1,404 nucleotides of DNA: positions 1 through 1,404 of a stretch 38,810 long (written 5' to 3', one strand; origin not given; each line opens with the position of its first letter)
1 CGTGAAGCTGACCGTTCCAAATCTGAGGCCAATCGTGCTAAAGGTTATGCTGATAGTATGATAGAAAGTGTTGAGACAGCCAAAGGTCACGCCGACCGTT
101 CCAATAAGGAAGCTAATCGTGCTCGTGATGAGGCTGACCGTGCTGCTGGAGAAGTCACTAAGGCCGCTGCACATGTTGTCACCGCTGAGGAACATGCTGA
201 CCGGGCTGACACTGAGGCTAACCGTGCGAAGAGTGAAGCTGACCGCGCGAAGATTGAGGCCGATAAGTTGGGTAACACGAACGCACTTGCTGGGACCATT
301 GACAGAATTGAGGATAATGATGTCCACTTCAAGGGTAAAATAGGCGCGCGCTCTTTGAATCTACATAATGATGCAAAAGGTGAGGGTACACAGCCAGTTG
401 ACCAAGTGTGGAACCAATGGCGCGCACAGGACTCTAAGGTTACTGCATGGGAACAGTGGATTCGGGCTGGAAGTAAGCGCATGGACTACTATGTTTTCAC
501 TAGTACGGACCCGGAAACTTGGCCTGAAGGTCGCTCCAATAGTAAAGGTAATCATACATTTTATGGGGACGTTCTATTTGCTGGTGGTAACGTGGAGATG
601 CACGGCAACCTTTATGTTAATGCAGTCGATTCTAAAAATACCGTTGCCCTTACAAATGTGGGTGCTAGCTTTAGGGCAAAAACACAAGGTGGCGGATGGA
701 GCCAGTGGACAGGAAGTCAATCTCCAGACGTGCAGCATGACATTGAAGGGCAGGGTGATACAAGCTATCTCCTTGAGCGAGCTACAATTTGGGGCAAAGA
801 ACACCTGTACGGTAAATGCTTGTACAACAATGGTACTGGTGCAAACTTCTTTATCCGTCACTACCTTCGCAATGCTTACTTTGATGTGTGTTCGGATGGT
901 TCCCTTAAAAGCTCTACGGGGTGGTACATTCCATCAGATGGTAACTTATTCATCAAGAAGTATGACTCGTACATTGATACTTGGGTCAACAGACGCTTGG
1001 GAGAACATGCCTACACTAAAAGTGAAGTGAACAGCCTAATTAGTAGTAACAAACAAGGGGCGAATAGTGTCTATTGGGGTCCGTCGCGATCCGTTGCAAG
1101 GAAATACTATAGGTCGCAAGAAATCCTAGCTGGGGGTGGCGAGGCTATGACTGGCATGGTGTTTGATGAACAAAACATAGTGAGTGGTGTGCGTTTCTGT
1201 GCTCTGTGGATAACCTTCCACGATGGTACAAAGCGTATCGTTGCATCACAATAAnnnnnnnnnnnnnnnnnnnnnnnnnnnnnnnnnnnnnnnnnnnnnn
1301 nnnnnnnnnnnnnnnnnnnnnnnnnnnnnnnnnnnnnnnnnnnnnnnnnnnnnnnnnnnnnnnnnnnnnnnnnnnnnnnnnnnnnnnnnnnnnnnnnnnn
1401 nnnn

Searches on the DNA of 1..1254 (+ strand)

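Call 6: search_dna_similar(query=window:1-1254:+, collection=phages, mode=near, max_rows=30)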
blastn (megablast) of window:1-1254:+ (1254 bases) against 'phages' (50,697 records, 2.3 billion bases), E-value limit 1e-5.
Records with a match: 14; places in all: 14; records where one place covers at least 80% of the query: 4.
Best place of each record, by identity: 80-90% 5; 60-80% 9.
By first word of the organism name: Escherichia 5; Yersinia 4; Erwinia 2; Enterobacteria 2; Shigella 1.
By host as written in the record: Yersinia pseudotuberculosis 4; Erwinia sp. 60 2; Escherichia coli BL21 2; Escherichia coli 2; Escherichia coli BW25113 1; Escherichia coli HER 1036 1; Escherichia coli str. K-12 substr. MG1655 1; Shigella sp. 1.
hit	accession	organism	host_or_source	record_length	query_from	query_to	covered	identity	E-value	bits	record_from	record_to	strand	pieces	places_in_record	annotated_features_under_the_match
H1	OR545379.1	Escherichia phage Sekstaphage-1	Escherichia coli BW25113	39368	5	1033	82%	76.8%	6e-156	556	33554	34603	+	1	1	tail fiber protein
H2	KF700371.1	Erwinia phage FE44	Erwinia sp. 60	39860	5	1022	81%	75.6%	4e-133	481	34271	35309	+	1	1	tail fiber protein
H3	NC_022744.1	Erwinia phage FE44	Erwinia sp. 60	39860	5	1022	81%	75.6%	4e-133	481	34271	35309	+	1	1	tail fiber protein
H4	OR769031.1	Escherichia phage Carena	Escherichia coli HER 1036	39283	5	1022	81%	75.1%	8e-125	453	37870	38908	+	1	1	tail fiber protein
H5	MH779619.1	Enterobacteria phage vB_EcoP_IME390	Escherichia coli BL21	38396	142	1023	70%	78.0%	5e-152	544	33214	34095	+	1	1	tail fiber protein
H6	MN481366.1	Escherichia phage vB_EcoP_PHB20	Escherichia coli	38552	142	1023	70%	78.0%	5e-152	544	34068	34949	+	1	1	tail fibers protein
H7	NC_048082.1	Enterobacteria phage vB_EcoP_IME390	Escherichia coli BL21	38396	142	1023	70%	78.0%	5e-152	544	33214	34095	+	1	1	tail fiber protein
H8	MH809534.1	Yersinia phage PYPS50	Yersinia pseudotuberculosis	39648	5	317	25%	80.4%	4e-58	231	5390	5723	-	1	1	tail fiber protein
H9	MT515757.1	Yersinia phage PYps50T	Yersinia pseudotuberculosis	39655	5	317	25%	80.4%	4e-58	231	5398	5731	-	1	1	non-contractile tail fiber protein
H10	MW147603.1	Yersinia phage PYps49T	Yersinia pseudotuberculosis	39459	5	317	25%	80.4%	4e-58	231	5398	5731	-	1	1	non-contractile tail fiber protein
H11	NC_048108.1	Yersinia phage PYPS50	Yersinia pseudotuberculosis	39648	5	317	25%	80.4%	4e-58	231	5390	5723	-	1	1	tail fiber protein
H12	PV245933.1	Escherichia phage nasanit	Escherichia coli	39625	5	310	24%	77.2%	3e-39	169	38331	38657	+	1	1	tail fiber protein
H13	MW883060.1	Escherichia phage vB_EcoP_SYGE1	Escherichia coli str. K-12 substr. ...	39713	5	302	24%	76.3%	4e-33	148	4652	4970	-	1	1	hypothetical protein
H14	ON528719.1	Shigella phage ESh6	Shigella sp.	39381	5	144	11%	81.7%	4e-23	115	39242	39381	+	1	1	none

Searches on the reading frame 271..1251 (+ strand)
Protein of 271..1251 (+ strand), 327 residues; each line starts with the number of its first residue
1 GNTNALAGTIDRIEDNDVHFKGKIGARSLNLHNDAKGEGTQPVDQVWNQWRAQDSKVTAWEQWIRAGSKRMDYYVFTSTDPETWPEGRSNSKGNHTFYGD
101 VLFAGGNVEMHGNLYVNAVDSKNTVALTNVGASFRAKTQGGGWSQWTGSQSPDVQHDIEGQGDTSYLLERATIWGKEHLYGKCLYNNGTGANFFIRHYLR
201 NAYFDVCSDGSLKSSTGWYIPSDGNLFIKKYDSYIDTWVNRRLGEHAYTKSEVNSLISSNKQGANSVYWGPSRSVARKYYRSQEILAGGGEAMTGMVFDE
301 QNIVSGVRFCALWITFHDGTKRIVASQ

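Call 10: search_dna_similar(query=window:271-1251:+, collection=phages, mode=protein, max_rows=60)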
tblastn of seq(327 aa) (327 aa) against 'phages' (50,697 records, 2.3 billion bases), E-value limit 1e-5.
Records with a match: 75; places in all: 75; records where one place covers at least 80% of the query: 6.
Best place of each record, by identity: 60-80% 15; <60% 60.
By first word of the organism name: Yersinia 38; Escherichia 24; Enterobacteria 2; Erwinia 2; Salmonella 2; Enterobacter 2; Klebsiella 2; Citrobacter 1; Serratia 1; Pectobacterium 1.
By host as written in the record: Yersinia pestis 31; Escherichia coli 10; Yersinia pseudotuberculosis 4; Escherichia coli K-12 3; Escherichia coli str. K-12 substr. MG1655 3; Escherichia coli BL21 2; Erwinia sp. 60 2; Escherichia coli DE48 2; and 15 more.
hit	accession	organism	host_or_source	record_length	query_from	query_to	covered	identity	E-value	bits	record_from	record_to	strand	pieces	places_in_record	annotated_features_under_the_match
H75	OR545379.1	Escherichia phage Sekstaphage-1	Escherichia coli BW25113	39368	1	314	96%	64.9%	7e-122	390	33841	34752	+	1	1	tail fiber protein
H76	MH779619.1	Enterobacteria phage vB_EcoP_IME390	Escherichia coli BL21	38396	1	270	83%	71.9%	2e-118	380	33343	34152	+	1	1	tail fiber protein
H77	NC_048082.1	Enterobacteria phage vB_EcoP_IME390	Escherichia coli BL21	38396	1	270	83%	71.9%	2e-118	380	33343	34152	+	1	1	tail fiber protein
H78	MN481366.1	Escherichia phage vB_EcoP_PHB20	Escherichia coli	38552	1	270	83%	71.9%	2e-118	380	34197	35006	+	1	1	tail fibers protein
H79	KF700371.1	Erwinia phage FE44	Erwinia sp. 60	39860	1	258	79%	73.3%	5e-121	388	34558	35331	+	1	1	tail fiber protein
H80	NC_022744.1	Erwinia phage FE44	Erwinia sp. 60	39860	1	258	79%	73.3%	5e-121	388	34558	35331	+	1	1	tail fiber protein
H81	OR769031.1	Escherichia phage Carena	Escherichia coli HER 1036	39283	1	257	79%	73.2%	1e-120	387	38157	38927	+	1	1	tail fiber protein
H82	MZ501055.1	Escherichia phage CarlSpitteler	Escherichia coli K-12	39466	1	258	79%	48.1%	3e-51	187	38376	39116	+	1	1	tail fiber protein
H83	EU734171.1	Escherichia phage BA14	Escherichia coli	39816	1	258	79%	45.2%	2e-50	185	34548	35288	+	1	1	17: gp17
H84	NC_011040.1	Escherichia phage BA14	Escherichia coli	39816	1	258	79%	45.2%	2e-50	185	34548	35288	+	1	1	17: tail fiber protein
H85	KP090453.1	Escherichia phage P483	Escherichia coli DE48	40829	1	258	79%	44.4%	6e-58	207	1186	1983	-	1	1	tail fibers protein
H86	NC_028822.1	Escherichia phage P483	Escherichia coli DE48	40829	1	258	79%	44.4%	6e-58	207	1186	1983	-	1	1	tail fiber protein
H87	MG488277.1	Escherichia phage EG1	Escherichia coli str. K-12 substr. ...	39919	1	251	77%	44.4%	1e-55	200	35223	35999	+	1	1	tail fiber protein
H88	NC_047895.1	Escherichia phage EG1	Escherichia coli str. K-12 substr. ...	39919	1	251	77%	44.4%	1e-55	200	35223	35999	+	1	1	tail fiber protein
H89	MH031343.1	Escherichia phage vB_EcoP_S523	Escherichia coli MC1061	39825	1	258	50%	62.6%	4e-36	224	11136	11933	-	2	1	tail fiber protein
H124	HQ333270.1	Yersinia phage Yep-phi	Yersinia pestis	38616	152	319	51%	52.0%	3e-45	170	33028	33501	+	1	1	tail fiber protein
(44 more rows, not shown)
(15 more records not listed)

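Call 16: get_annotated_region(hit=H124, flank=2500)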
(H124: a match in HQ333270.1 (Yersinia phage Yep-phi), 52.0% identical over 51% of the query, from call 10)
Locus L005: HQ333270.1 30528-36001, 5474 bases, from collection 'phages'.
description: Yersinia phage Yep-phi, complete genome.
organism: Yersinia phage Yep-phi (NCBI taxid 928293)
taxonomy: Viruses; Duplodnaviria; Heunggongvirae; Uroviricota; Caudoviricetes; Autographiviridae; Studiervirinae; Berlinvirus; Berlinvirus Yepf
host: Yersinia pestis; source: -; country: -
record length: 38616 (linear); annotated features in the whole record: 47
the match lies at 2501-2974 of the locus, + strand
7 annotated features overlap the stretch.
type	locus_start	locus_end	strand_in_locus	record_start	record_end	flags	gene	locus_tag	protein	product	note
CDS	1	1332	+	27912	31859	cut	-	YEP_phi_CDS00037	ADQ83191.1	internal virion protein D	-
CDS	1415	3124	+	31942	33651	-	-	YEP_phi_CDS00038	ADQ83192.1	tail fiber protein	-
CDS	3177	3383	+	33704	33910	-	-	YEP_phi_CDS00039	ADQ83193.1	holin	-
CDS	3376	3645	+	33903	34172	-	-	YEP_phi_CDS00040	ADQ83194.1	DNA maturase A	-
CDS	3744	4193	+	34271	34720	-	-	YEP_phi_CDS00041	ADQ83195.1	endopeptidase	-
CDS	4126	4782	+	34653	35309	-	-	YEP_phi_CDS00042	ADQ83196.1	hypothetical protein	-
CDS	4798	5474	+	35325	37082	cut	-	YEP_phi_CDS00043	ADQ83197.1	DNA maturase B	-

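Call 36: find_homologous_proteins(query=window:271-1251:+)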
Query seq(327 aa) (327 aa): 4 proteins with E <= 0.001 among 720 candidates.
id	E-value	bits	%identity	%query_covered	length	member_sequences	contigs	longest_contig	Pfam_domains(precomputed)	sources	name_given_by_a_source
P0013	3.6e-224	761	100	100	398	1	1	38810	-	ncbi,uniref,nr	ncbi:tail fiber protein [Escherichia phage CICC 80001]|uniref:Tail fiber protein n=1 Tax=Escherichia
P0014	1.3e-53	201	67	41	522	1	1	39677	PF03906.21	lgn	-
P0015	2.7e-52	196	54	57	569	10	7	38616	PF03906.21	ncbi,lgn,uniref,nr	ncbi:tail fiber protein [Yersinia phage Yep-phi]|uniref:Tail fiber protein n=2 Tax=Berlinvirus Yepf 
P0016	1.4e-48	184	65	43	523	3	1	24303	PF03906.21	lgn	-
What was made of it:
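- The depositors annotated only the 398-aa 3' piece (call 36).
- Tried and rejected: The word-indexed protein search returned only 4 fibre hits and missed FE44 and IME390 (call 36), so its counts say little about how rare the fibre is.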

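Call 64: search_protein_representatives(protein=window:271-1251:+)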
Query: 327 residues. Proteins with E-value up to 0.001 (for the whole library): 8; up to 1e-10: 4; up to 1e-30: 1. The best 8 are listed.
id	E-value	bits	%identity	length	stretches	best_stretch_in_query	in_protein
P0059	4.3e-60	220.3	61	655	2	108-262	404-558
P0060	1.8e-18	83.5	41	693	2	1-112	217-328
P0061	5.9e-15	71.9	61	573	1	261-327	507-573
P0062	7.1e-15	71.6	38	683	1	1-125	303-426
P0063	3.9e-09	52.8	35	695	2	2-118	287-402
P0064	1.8e-04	37.5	68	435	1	209-242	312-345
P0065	2.6e-04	36.9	30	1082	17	177-216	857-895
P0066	8.0e-04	35.3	33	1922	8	224-259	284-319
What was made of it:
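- Tried and rejected: The exhaustive representative search found only 8 proteins at E<=1e-3 (call 64).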

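Call 82: predict_structure(alignment_id=A5)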
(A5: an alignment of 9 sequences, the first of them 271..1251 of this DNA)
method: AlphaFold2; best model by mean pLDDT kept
length: 327 residues; sequences in the alignment: 9
mean_pLDDT: 40.1   pTM: 0.21
mean pLDDT of the five models: 40.1, 39.9, 38.9, 37.9, 37.5
residues with pLDDT >= 90: 0; 70-90: 0; 50-70: 87; < 50: 240
segments of 3 or more residues with pLDDT < 50: 1-4, 17-20, 22-41, 69-71, 75-77, 87-89, 91-202, 242-327
pLDDT, mean of each block of 10 residues (from residue 1): 47 54 36 37 56 58 53 51 50 45 32 34 32 27 32 27 26 27 29 36 54 58 54 56 44 46 30 27 30 31 35 34 35
secondary structure, 60 per line:
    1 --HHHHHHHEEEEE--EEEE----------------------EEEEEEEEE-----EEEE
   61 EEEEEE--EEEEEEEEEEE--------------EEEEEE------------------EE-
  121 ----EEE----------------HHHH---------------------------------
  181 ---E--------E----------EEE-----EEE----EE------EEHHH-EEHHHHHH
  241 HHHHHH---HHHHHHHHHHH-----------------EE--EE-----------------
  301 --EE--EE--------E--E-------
elements in order: H3-9 E10-14 E17-20 E43-51 E57-66 E69-79 E94-99 E125-127 H144-147 E204-206 E212-214 H235-246 H250-260
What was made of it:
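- On T7-type pyramid domain (T7 aa 371-447): The AF2 monomer model is unusable, with pLDDT 40 (call 82).
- The monomer model of the distal 327 aa failed (pLDDT 40, call 82), so the folds of modules 3 and 4 are unknown.
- Tried and rejected: The monomer model, built with a 9-sequence alignment, gave pLDDT 40 (call 82).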

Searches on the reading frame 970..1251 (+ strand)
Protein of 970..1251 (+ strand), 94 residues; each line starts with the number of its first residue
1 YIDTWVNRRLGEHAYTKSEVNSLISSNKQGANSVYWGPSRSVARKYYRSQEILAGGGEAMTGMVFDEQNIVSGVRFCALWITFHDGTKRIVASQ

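Call 20: search_protein_families(library=phrogs, proteins=[window:1003-1251:+], max_evalue=1)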
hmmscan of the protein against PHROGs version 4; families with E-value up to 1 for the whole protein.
seq(83 aa): 2 families
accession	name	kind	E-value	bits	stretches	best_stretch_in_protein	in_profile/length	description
phrog_4242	-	tail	1.2e-05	25.8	1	1-79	504-579/628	tail fiber protein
phrog_11169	-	unknown function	0.12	12.5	1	5-44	154-193/258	-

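Call 22: search_dna_similar(query=window:970-1251:+, collection=phages, mode=protein, max_evalue=0.1, max_rows=40)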
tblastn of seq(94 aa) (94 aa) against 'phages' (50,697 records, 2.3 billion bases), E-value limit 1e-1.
Records with a match: 80; places in all: 82; records where one place covers at least 80% of the query: 44.
Best place of each record, by identity: 60-80% 27; <60% 53.
By first word of the organism name: Yersinia 38; Escherichia 29; Klebsiella 2; Enterobacter 2; Salmonella 2; Erwinia 2; Enterobacteria 2; Citrobacter 1; Serratia 1; Pectobacterium 1.
By host as written in the record: Yersinia pestis 31; Escherichia coli 13; Yersinia pseudotuberculosis 4; Escherichia coli K-12 3; Klebsiella pneumoniae subsp. pneumoniae 2; Escherichia coli DE48 2; Escherichia coli MC1061 2; Salmonella enterica serovar Typhimurium 2; and 18 more.
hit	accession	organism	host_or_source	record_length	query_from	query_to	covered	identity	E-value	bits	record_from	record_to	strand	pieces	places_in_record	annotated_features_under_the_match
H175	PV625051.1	Klebsiella phage vB_Kpn_002_Koku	Klebsiella pneumoniae subsp. pneumoniae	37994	15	94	85%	45.0%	4e-12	66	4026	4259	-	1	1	tail fiber protein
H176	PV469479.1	Klebsiella phage vB_Kpn_001_Koku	Klebsiella pneumoniae subsp. pneumoniae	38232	15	94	85%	45.0%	4e-12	66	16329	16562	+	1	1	tail fiber protein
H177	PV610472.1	Citrobacter phage YSYH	Citrobacter freundii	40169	15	94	85%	45.0%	1e-10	61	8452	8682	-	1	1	record has no annotation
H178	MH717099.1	Escherichia phage C5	Escherichia coli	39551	9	94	91%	41.9%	4e-11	62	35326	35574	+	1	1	tail fiber protein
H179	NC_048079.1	Escherichia phage C5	Escherichia coli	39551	9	94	91%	41.9%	4e-11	62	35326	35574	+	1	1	tail fiber protein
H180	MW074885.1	Escherichia phage JB01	Escherichia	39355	14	94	86%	43.2%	1e-10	61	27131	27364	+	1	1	hypothetical protein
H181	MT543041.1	Serratia phage vB_SmaP-UFV01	Serratia sp.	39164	15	94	85%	42.5%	1e-10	62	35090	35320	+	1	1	non-contractile tail fiber protein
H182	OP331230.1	Escherichia phage 04922B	Escherichia coli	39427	14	94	86%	42.0%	9e-11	62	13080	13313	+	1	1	tail fiber protein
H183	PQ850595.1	Escherichia phage AnnaIndermaur_Bas104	Escherichia coli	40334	14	94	86%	40.7%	6e-10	59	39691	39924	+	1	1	tail fiber protein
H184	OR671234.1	Yersinia phage AKS2021HT55GU_phi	Yersinia pestis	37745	2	86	90%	35.2%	1e-3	42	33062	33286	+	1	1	record has no annotation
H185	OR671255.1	Yersinia phage AKS2023HT30GU_phi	Yersinia pestis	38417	2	86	90%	35.2%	1e-3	42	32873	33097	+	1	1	record has no annotation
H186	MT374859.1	Yersinia phage vB_YpP_T3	Yersinia pestis EV76-CN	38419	2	86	90%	35.2%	1e-3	42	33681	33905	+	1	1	smc: chromosome partition protein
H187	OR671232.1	Yersinia phage AKS2021HT52GU_phi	Yersinia pestis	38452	2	86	90%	35.2%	1e-3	42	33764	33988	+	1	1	record has no annotation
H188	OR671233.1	Yersinia phage AKS2021HT55F_phi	Yersinia pestis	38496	2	86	90%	35.2%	1e-3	42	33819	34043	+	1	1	record has no annotation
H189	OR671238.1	Yersinia phage AKS2022HT54F_phi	Yersinia pestis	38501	2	86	90%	35.2%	1e-3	42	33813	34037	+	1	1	record has no annotation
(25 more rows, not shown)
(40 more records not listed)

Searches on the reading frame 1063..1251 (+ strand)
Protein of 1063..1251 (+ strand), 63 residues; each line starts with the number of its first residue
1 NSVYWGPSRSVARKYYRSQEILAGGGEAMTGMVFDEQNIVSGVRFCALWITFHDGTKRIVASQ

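Call 71: search_solved_structures(query=A6, max_evalue=10, show_alignments=3)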
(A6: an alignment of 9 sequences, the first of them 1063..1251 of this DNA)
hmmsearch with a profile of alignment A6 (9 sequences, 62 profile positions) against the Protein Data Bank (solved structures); distinct sequences matched with E-value up to 10: 0.
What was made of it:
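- On Mu S-type fibre tip: A profile search of the PDB gives no hit (call 71).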

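Call 72: search_protein_families(library=pfam, alignment_id=A6, max_evalue=1)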
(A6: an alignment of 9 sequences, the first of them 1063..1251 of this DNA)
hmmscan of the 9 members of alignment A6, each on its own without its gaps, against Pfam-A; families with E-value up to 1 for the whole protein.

A. member 1, window:1063-1251:+ (63 aa): 1 family
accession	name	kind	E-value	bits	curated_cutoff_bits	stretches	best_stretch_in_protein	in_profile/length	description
PF12248.16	Methyltransf_FA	-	0.019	15.1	24.2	1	5-59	55-100/140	Farnesoic acid 0-methyl transferase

B. families by the number of members that match (of 9 scanned): 2 families
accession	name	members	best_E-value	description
PF12248.16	Methyltransf_FA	1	0.019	Farnesoic acid 0-methyl transferase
PF05662.19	YadA_stalk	1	0.075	Coiled stalk of trimeric autotransporter adhesin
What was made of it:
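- It has no PDB or Pfam match (calls 71, 72).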
